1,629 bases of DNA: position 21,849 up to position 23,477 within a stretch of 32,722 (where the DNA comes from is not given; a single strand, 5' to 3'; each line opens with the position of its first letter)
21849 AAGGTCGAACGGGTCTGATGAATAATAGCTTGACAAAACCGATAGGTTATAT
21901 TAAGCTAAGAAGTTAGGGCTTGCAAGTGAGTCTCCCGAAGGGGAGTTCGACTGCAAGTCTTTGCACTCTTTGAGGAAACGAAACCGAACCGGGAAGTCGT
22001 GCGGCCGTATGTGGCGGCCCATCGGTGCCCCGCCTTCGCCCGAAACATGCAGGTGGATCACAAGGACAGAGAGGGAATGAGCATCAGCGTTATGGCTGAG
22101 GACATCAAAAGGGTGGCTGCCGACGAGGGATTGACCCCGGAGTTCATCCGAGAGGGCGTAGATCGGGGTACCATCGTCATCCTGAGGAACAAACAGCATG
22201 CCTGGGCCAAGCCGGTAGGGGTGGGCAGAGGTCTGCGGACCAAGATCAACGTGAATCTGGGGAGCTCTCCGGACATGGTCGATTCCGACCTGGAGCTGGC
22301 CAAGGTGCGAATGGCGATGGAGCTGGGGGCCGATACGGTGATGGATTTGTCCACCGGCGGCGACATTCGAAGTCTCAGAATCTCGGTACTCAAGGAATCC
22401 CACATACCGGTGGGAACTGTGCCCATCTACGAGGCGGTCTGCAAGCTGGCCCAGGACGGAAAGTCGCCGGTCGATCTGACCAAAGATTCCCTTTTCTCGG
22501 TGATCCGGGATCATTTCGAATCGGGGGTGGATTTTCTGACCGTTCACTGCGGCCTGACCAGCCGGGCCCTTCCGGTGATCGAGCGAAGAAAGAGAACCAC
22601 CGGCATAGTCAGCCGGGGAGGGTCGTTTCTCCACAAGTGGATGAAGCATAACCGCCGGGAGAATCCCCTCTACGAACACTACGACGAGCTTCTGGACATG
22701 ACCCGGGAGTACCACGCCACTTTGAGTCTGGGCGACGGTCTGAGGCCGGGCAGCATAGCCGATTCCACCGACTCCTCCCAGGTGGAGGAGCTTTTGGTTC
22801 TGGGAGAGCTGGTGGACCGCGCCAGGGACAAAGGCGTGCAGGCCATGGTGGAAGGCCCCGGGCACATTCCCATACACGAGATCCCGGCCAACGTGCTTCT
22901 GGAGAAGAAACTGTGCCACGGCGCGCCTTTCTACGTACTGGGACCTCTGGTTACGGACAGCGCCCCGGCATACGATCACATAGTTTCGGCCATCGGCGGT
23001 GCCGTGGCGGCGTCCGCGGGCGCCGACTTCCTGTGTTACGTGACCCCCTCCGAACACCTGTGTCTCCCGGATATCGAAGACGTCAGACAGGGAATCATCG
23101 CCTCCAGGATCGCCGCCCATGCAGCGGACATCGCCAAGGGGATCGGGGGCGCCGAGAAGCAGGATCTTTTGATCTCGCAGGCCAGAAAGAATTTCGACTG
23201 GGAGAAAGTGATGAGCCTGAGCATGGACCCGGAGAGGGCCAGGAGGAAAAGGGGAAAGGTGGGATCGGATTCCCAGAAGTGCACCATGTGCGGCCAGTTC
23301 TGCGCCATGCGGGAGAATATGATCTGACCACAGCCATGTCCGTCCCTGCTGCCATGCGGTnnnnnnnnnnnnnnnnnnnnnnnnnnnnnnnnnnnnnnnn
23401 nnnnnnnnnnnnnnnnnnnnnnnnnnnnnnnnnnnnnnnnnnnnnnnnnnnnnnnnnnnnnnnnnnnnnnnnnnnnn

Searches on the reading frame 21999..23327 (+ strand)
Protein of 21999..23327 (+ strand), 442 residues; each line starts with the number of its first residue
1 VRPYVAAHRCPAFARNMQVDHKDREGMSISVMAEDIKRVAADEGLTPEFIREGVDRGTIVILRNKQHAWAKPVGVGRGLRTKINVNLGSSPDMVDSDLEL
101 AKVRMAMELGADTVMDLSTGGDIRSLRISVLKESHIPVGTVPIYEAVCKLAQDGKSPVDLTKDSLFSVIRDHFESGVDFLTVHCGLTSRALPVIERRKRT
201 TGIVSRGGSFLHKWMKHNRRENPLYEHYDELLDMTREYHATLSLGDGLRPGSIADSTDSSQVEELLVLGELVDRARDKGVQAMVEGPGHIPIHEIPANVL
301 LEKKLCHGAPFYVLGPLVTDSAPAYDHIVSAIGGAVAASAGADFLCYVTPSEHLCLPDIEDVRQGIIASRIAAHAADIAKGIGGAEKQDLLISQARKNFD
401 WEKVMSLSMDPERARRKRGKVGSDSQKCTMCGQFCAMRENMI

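Call 19: search_protein_families(library=pfam, proteins=[window:21999-23327:+], max_evalue=0.001)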
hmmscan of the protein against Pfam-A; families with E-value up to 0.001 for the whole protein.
window:21999-23327:+ (442 aa): 1 family
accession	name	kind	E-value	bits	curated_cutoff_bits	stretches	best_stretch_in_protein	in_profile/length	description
PF01964.24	ThiC_Rad_SAM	-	4.8e-183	609.1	25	1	31-438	10-416/420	Radical SAM ThiC family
